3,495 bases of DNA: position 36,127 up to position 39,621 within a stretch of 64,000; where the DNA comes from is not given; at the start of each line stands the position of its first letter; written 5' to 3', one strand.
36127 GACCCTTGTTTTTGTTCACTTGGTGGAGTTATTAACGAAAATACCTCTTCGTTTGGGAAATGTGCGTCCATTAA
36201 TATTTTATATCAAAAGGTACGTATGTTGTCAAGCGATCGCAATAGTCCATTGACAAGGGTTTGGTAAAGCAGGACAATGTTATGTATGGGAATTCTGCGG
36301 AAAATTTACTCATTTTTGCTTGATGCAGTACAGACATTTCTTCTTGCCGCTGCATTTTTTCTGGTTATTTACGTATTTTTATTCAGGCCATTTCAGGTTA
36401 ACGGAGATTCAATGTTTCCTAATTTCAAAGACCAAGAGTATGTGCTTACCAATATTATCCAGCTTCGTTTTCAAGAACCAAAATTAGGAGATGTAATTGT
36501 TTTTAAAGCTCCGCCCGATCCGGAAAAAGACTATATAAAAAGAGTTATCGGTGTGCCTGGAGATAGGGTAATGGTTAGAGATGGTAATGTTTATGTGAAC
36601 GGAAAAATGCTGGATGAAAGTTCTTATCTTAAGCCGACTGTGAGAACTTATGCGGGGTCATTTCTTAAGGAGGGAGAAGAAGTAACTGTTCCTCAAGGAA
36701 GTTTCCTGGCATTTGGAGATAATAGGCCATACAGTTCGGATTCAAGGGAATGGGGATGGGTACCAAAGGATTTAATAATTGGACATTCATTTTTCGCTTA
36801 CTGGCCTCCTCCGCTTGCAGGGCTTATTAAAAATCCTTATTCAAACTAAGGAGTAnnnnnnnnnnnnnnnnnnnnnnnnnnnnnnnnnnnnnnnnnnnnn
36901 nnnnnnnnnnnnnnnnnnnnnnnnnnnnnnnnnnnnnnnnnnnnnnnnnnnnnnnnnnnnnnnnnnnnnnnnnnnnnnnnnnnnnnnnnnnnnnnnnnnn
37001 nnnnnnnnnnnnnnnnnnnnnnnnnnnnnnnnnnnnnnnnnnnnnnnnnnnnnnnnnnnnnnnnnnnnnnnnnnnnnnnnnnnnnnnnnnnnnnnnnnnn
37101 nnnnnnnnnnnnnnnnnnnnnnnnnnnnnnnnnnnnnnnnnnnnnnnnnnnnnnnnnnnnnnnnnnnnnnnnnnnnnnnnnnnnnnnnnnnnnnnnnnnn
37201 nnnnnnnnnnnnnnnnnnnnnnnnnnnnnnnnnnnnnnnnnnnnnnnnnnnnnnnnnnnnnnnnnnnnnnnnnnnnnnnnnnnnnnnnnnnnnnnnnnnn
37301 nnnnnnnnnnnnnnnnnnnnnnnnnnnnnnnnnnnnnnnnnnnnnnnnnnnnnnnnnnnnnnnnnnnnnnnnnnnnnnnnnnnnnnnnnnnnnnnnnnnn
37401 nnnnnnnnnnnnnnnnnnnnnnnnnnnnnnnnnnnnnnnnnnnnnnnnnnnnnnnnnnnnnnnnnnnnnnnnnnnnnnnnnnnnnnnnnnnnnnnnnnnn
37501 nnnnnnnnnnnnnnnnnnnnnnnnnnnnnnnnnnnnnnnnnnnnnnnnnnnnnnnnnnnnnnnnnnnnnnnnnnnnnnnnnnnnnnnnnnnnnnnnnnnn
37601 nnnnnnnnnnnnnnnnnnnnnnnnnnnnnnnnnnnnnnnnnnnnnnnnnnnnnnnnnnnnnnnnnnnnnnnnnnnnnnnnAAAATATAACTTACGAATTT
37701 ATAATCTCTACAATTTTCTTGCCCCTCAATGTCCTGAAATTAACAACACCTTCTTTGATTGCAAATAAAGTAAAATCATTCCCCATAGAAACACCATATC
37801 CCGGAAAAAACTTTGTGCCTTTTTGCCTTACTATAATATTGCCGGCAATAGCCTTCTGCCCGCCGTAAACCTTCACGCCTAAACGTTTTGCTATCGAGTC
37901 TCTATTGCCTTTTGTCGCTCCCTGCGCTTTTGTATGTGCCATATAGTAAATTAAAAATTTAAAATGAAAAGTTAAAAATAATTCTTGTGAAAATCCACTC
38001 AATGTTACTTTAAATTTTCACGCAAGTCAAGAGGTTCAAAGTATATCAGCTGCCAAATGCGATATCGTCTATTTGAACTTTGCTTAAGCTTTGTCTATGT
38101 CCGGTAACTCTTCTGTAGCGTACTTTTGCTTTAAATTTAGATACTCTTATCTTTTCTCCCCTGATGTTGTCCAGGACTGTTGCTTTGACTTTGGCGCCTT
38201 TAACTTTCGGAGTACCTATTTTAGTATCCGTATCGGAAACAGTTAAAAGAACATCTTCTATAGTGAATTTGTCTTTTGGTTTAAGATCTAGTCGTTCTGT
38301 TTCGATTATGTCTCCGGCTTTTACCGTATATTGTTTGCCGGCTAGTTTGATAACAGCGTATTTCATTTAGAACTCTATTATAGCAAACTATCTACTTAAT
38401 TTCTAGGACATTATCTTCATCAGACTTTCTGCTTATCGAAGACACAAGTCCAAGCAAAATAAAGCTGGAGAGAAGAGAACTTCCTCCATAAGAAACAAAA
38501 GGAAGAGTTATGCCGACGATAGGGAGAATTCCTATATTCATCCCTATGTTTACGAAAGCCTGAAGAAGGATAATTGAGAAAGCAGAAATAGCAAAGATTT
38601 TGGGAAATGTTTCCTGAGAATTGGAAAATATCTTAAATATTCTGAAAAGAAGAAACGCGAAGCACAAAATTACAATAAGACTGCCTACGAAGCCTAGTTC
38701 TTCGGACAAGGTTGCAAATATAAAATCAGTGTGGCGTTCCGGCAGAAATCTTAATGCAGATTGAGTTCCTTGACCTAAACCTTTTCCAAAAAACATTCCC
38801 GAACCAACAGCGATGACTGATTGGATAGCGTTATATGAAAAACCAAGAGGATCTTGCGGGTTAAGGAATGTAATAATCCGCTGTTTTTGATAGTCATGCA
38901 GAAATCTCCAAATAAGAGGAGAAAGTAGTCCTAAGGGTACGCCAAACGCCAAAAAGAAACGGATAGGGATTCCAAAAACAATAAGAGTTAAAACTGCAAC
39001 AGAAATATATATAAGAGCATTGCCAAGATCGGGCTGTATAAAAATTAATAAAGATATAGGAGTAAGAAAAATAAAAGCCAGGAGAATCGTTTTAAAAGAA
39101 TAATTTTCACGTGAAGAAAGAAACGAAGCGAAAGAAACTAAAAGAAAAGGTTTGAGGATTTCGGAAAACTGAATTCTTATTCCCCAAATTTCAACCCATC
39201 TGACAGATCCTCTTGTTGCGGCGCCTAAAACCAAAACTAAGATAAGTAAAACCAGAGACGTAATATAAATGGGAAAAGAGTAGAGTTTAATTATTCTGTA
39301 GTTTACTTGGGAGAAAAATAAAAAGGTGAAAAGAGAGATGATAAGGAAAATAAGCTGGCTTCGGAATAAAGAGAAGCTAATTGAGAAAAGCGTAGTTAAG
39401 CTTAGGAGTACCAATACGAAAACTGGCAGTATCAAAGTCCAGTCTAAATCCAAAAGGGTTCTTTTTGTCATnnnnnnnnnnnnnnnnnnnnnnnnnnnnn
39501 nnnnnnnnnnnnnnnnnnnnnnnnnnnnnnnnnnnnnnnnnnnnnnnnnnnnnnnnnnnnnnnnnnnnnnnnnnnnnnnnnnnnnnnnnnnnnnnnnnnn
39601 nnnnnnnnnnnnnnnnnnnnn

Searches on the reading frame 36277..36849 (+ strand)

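Call 21: search_protein_families(library=pfam, proteins=[window:36277-36849:+], max_evalue=0.00001)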
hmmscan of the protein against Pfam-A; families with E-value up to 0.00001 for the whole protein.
window:36277-36849:+ (190 aa): 1 family
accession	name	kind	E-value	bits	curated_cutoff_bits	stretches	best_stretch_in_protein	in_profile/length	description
PF10502.14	Peptidase_S26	-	5.9e-47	160.2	22.9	1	16-176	3-168/168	Signal peptidase, peptidase S26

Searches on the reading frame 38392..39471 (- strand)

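Call 21: search_protein_families(library=pfam, proteins=[window:38392-39471:-], max_evalue=0.00001)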
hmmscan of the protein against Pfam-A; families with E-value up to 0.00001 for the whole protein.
window:38392-39471:- (359 aa): 1 family
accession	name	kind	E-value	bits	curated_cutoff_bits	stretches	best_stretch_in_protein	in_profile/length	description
PF01098.24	FTSW_RODA_SPOVE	-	1.7e-86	290.9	26.4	1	14-350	13-354/356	Cell cycle protein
